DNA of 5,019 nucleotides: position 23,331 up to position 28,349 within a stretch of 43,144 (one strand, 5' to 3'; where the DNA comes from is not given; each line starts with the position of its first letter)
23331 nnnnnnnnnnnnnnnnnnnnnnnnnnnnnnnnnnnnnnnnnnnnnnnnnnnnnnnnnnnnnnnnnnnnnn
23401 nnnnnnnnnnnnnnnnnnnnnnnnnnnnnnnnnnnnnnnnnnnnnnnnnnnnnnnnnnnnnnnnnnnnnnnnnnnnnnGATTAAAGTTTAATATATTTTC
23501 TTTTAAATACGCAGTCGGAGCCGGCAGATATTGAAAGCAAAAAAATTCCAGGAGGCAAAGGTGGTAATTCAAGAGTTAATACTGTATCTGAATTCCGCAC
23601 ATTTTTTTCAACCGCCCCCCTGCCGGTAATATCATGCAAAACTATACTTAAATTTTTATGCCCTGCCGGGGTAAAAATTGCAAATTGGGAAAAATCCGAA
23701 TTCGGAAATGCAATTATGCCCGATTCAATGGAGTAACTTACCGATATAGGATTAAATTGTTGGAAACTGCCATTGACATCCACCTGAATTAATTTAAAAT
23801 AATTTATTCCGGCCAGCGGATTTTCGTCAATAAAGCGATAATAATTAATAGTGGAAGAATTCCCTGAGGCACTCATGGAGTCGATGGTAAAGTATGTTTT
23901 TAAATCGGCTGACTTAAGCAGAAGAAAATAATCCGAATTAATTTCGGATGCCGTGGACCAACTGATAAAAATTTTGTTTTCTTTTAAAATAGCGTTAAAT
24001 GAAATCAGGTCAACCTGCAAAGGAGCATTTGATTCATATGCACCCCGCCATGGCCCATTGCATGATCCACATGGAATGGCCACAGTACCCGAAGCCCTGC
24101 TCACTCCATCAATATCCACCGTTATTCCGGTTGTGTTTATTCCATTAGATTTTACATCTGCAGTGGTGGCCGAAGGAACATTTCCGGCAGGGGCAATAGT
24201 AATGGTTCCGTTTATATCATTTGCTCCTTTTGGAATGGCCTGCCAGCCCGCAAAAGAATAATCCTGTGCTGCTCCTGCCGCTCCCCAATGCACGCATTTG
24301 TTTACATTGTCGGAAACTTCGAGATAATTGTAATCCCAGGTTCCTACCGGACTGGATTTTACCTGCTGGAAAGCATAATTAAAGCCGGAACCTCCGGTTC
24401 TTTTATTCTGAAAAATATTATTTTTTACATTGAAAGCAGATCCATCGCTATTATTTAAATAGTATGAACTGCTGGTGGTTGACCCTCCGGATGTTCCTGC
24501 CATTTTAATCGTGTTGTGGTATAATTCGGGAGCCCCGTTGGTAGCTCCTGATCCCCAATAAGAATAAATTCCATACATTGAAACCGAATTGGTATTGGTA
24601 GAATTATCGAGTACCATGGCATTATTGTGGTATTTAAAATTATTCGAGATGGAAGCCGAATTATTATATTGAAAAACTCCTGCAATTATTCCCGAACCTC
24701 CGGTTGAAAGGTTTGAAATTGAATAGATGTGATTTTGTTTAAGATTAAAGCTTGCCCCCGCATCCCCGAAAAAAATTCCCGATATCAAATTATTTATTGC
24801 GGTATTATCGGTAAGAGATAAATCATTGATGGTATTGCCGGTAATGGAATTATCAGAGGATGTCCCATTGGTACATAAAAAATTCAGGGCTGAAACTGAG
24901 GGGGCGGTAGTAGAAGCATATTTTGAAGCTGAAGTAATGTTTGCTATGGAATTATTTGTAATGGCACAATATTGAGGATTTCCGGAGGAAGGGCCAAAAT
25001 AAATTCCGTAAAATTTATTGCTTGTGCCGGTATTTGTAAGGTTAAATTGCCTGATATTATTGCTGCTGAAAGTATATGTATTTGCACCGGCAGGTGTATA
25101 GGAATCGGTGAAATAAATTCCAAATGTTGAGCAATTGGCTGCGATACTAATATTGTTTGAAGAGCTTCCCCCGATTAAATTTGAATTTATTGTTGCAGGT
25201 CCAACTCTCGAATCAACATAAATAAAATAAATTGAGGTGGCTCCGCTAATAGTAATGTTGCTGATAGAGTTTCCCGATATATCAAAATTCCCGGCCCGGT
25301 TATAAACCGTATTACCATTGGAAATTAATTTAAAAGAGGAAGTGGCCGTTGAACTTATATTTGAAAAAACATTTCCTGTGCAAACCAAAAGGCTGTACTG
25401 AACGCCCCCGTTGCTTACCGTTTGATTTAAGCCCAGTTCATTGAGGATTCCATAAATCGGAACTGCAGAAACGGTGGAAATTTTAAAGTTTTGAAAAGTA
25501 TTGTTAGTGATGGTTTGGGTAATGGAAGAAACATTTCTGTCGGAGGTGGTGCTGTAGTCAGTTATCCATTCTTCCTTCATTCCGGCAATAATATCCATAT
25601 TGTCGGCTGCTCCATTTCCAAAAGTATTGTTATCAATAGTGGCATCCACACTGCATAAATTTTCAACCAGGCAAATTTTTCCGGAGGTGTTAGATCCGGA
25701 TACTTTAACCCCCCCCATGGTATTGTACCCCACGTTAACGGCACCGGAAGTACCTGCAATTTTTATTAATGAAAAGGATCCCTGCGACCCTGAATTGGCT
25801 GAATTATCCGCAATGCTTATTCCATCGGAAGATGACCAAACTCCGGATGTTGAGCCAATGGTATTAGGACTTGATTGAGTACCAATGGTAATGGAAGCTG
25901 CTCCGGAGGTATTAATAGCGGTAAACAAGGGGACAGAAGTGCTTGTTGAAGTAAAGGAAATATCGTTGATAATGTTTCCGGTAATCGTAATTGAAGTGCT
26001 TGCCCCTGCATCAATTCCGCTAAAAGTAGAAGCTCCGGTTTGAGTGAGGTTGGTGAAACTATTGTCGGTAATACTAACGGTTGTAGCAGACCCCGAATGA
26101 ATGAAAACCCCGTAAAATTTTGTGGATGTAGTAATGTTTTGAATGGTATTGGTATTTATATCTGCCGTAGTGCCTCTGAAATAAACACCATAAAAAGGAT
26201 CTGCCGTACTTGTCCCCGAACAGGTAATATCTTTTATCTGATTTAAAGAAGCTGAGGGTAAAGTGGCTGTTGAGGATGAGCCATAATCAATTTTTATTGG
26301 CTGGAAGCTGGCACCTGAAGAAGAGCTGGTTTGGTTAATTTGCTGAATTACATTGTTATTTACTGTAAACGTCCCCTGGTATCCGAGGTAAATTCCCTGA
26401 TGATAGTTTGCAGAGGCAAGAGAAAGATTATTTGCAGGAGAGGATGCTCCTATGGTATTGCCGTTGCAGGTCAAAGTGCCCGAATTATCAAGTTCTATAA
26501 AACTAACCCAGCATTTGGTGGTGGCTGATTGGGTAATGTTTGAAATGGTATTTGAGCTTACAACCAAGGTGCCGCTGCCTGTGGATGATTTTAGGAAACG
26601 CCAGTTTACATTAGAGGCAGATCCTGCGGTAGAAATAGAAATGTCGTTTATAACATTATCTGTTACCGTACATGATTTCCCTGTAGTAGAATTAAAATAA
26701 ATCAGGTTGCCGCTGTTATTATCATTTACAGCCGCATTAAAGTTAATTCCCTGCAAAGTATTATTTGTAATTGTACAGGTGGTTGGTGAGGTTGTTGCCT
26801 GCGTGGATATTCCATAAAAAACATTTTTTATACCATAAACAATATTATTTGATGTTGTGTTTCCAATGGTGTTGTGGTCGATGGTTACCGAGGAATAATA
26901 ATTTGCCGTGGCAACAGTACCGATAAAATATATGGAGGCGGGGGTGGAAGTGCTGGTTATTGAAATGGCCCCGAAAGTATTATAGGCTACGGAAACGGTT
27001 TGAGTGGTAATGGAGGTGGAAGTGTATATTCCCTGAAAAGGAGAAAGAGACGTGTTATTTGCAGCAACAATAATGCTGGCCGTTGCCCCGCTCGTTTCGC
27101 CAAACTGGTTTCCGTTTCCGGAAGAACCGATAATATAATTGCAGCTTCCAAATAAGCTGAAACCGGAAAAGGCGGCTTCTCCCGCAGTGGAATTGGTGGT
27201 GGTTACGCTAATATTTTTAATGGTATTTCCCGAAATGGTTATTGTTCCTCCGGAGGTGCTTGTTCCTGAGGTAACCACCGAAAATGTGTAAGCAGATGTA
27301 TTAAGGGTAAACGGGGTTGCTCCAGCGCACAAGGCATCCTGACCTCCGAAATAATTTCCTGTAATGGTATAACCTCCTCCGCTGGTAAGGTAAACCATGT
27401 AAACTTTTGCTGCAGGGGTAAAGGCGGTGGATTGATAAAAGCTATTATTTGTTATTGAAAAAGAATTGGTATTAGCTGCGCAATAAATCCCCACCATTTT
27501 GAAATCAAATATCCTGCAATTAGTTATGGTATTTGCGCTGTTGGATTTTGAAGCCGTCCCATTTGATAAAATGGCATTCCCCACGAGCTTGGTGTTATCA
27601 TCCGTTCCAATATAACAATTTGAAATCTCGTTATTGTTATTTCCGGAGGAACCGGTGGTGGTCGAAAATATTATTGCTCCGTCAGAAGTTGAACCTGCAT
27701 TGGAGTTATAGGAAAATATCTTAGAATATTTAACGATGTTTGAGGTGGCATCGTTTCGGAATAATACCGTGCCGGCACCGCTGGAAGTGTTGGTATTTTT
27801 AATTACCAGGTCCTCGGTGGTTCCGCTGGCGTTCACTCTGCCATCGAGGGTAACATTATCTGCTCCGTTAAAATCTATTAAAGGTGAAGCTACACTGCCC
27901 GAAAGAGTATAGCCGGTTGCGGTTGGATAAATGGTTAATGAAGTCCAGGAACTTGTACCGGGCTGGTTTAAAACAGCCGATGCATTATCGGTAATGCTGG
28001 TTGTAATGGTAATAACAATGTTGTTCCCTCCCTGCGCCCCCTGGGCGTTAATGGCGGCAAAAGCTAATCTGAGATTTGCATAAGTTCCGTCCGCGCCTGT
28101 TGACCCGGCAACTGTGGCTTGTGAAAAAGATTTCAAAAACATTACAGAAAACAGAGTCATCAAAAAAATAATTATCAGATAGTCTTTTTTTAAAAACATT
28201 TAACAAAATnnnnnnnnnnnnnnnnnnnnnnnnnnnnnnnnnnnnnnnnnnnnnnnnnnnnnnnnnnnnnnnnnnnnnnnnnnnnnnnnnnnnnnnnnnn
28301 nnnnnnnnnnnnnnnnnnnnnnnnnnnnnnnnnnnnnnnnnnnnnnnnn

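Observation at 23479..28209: A 4.7-kb T9SS surface-protein gene sits inside the ilv operon with 10-nt and 2-nt junctions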

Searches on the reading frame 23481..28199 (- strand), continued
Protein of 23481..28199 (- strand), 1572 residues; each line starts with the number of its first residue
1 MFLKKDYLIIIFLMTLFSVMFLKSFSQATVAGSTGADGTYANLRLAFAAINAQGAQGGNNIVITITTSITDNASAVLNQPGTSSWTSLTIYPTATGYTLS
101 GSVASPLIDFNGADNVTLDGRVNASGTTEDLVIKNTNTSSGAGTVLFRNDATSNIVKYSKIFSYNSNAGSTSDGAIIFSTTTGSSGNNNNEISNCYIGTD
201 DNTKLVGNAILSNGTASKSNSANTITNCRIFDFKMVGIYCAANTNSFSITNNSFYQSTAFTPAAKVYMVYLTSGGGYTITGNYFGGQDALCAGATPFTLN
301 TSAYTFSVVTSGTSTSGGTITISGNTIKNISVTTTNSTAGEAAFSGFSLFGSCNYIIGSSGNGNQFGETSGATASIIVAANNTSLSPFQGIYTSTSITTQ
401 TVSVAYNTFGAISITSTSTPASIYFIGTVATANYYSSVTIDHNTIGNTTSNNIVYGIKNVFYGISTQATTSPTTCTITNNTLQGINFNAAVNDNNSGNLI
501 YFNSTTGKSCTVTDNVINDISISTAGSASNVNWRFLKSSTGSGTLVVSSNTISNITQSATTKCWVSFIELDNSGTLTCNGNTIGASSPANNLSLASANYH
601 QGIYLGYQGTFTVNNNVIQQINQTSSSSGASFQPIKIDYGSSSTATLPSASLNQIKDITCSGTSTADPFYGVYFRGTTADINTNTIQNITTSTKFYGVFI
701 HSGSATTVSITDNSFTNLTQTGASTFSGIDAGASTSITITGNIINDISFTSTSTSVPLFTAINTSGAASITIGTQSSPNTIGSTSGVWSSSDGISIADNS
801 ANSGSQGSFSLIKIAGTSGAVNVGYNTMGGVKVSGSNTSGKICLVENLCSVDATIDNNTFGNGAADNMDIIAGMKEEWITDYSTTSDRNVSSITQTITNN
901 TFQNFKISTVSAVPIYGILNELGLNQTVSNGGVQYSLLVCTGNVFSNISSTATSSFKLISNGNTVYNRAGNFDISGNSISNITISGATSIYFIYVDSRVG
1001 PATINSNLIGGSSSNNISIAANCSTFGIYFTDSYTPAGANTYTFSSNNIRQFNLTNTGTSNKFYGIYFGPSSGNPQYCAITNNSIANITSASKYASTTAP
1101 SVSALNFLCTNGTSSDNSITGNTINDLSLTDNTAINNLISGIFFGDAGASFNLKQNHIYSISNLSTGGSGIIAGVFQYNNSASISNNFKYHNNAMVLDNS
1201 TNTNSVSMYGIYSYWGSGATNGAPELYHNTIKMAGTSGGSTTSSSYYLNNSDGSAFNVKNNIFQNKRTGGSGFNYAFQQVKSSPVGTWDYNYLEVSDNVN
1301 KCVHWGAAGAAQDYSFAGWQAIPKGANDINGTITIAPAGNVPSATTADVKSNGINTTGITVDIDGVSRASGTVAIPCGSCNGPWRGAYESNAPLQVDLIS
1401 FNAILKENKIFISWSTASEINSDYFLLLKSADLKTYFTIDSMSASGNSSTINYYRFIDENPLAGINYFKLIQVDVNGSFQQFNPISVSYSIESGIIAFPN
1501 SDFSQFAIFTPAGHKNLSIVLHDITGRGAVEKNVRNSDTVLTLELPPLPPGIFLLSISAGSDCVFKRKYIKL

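Call 90: list_cluster_members(proteins=[P0001, P0003, P0241, P0121])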
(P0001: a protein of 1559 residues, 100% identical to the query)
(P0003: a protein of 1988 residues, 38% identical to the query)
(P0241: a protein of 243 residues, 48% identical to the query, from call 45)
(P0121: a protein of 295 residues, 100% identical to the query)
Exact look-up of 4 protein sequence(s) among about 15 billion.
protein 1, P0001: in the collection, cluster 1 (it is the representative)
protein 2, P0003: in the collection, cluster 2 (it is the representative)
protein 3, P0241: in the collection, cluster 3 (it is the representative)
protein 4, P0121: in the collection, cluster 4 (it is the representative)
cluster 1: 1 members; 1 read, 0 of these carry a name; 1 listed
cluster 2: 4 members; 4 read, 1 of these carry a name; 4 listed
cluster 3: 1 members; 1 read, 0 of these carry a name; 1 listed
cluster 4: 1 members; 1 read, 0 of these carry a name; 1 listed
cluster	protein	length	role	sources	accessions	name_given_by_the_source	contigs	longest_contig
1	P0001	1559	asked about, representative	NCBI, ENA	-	-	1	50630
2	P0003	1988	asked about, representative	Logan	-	-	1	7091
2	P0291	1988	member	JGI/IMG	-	hypothetical protein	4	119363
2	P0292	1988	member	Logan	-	-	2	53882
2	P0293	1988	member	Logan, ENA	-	-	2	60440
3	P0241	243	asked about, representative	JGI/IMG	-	-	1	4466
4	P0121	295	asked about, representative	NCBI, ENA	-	-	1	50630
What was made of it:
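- Tried and rejected: These could not be fetched because the context look-ups were exhausted (call 90).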

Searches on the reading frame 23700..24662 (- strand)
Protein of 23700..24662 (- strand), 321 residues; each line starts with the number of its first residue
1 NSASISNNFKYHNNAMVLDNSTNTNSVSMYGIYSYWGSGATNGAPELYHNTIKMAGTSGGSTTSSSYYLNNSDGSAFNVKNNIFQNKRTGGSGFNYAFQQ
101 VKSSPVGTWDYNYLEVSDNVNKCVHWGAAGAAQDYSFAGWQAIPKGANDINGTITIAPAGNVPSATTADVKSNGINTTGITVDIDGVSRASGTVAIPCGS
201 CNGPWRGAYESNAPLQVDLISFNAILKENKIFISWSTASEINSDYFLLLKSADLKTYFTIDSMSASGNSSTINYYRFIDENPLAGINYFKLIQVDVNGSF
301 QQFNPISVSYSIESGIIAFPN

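Call 45: find_homologous_proteins(query=A1, max_evalue=0.00001)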
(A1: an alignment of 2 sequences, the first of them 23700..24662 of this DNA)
Query A1 (2 sequences) (321 aa, profile of the alignment): 50 proteins with E <= 0.00001 among 6453 candidates.
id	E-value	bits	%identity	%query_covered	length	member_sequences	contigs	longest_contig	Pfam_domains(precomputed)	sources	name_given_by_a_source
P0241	2.6e-99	351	48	44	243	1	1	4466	PF18962.8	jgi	-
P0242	3.2e-44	169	34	93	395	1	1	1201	-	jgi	jgi:hypothetical protein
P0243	6.1e-43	165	33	100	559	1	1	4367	PF18962.8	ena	-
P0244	1.1e-22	99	47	34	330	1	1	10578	PF18962.8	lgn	-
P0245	1.4e-20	92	37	33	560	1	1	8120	PF18962.8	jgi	-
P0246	1.8e-20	91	41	30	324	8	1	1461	PF18962.8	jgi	jgi:hypothetical protein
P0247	3.7e-19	87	33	29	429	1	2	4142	-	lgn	-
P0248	4.2e-19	87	34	62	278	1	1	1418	PF13573.13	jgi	-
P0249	9.5e-19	86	44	27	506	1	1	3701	PF18962.8,PF16656.12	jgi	jgi:hypothetical protein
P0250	1.1e-18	86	34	55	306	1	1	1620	PF18962.8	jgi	jgi:hypothetical protein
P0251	1.6e-18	85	37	30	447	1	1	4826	PF18962.8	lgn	-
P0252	1.9e-18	85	27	86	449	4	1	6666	PF18962.8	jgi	jgi:hypothetical protein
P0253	2.0e-18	85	39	29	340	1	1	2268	PF18962.8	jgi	jgi:hypothetical protein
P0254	6.3e-18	83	38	34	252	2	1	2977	PF18962.8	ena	-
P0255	6.3e-18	83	31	52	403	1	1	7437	PF18962.8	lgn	-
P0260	3.9e-16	77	38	28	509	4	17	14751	PF18962.8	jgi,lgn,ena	jgi:hypothetical protein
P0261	8.7e-16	76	38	27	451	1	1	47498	PF18962.8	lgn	-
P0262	9.2e-16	76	33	37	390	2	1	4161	PF18962.8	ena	-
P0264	1.2e-15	76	36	42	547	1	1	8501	PF18962.8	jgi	jgi:hypothetical protein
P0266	1.6e-15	75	35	12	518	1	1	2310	PF18962.8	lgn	-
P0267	3.3e-15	74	38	44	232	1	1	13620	PF18962.8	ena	-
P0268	3.5e-15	74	43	28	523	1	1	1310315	PF17957.8,PF18962.8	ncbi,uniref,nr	ncbi:T9SS type A sorting domain-containing protein (plasmid) [Pedobacter sp. BS3]|uniref:Ig-like dom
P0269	5.3e-15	73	37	29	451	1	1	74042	PF18962.8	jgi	jgi:hypothetical protein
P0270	1.1e-14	72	25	88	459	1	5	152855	PF13385.14,PF18962.8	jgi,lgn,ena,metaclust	metaclust:\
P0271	3.7e-14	71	42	33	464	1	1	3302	PF18962.8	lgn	-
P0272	3.9e-14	71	35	37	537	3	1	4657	PF18962.8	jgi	jgi:hypothetical protein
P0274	3.7e-13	67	29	50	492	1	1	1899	PF18962.8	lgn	-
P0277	1.3e-12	66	37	31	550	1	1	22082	PF13517.13,PF18962.8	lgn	-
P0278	6.8e-12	63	41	31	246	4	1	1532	PF18962.8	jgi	jgi:hypothetical protein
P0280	1.1e-11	62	26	75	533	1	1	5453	PF18962.8,PF13860.13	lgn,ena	-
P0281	2.2e-11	62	28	33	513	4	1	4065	PF18962.8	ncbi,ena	-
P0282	2.5e-11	61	28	33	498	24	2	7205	PF18962.8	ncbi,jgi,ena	ncbi:MAG: T9SS type A sorting domain-containing protein [Bacteroidota bacterium]|jgi:hypothetical pr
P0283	4.1e-11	61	30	35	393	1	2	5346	PF18962.8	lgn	-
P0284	6.8e-11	60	29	48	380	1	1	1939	PF25354.2,PF18962.8,PF26918.1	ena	-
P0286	1.3e-10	59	34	30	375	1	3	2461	PF18962.8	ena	-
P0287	1.7e-10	59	32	29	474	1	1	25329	PF18962.8,PF04185.20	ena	-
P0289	3.6e-7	48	28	33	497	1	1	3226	PF18962.8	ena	-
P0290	8.1e-7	46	33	31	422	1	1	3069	PF18962.8,PF13860.13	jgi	jgi:hypothetical protein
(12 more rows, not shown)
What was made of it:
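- On T9SS type A cargo: Most C-terminal relatives carry PF18962 (call 45).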

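Call 46: find_encoding_contigs(protein=P0241, flank=6000, max_places=3)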
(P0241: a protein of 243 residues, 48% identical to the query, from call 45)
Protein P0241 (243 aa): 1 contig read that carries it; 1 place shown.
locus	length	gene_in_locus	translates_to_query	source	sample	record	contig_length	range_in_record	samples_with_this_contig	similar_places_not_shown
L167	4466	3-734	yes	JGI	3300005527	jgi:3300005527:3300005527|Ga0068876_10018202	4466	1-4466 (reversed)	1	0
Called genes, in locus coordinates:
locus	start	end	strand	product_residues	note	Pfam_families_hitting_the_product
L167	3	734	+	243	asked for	PF18962:Por_Secre_tail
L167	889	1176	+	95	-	PF01541:GIY-YIG, PF10544:T5orf172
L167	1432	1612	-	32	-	-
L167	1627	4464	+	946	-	?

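Call 47: find_encoding_contigs(protein=P0243, flank=6000, max_places=3)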
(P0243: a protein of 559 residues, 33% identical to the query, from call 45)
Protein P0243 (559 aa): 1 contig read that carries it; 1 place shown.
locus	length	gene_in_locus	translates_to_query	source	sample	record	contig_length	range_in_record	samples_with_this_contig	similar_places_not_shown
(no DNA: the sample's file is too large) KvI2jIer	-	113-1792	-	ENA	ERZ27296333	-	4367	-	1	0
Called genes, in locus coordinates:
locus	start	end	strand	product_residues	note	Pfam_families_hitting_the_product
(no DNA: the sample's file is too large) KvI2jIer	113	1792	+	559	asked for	PF18962:Por_Secre_tail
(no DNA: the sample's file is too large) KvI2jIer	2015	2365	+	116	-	-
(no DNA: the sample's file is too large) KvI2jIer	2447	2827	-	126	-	PF09345:SiaC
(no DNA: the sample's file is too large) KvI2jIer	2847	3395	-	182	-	PF19788:DUF6272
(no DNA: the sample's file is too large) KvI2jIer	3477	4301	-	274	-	-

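Call 49: search_protein_families(library=pfam, proteins=[L167:1627-4464:+, L167:889-1176:+], max_evalue=0.01)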
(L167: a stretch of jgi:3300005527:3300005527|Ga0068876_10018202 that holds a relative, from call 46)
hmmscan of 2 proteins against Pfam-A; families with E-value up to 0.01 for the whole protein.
L167:1627-4464:+ (946 aa): 2 families
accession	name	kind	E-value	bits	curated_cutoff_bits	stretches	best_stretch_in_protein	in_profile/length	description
PF19081.6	Ig_7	-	4e-11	43.5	27.3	1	498-573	3-84/84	Ig-like domain CHU_C associated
PF13573.12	SprB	-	9.6e-09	35.2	28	1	422-456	2-37/37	SprB repeat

L167:889-1176:+ (95 aa): 3 families
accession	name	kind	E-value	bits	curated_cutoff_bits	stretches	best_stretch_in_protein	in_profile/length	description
PF01541.30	GIY-YIG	-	3.7e-18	66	22.6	1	3-77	2-77/78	GIY-YIG catalytic domain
PF10544.15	T5orf172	-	1e-07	32.8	20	1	4-89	2-87/101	T5orf172 domain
PF13455.12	MUG113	-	0.0038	18.2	22.3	1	18-74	3-55/73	Meiotically up-regulated gene 113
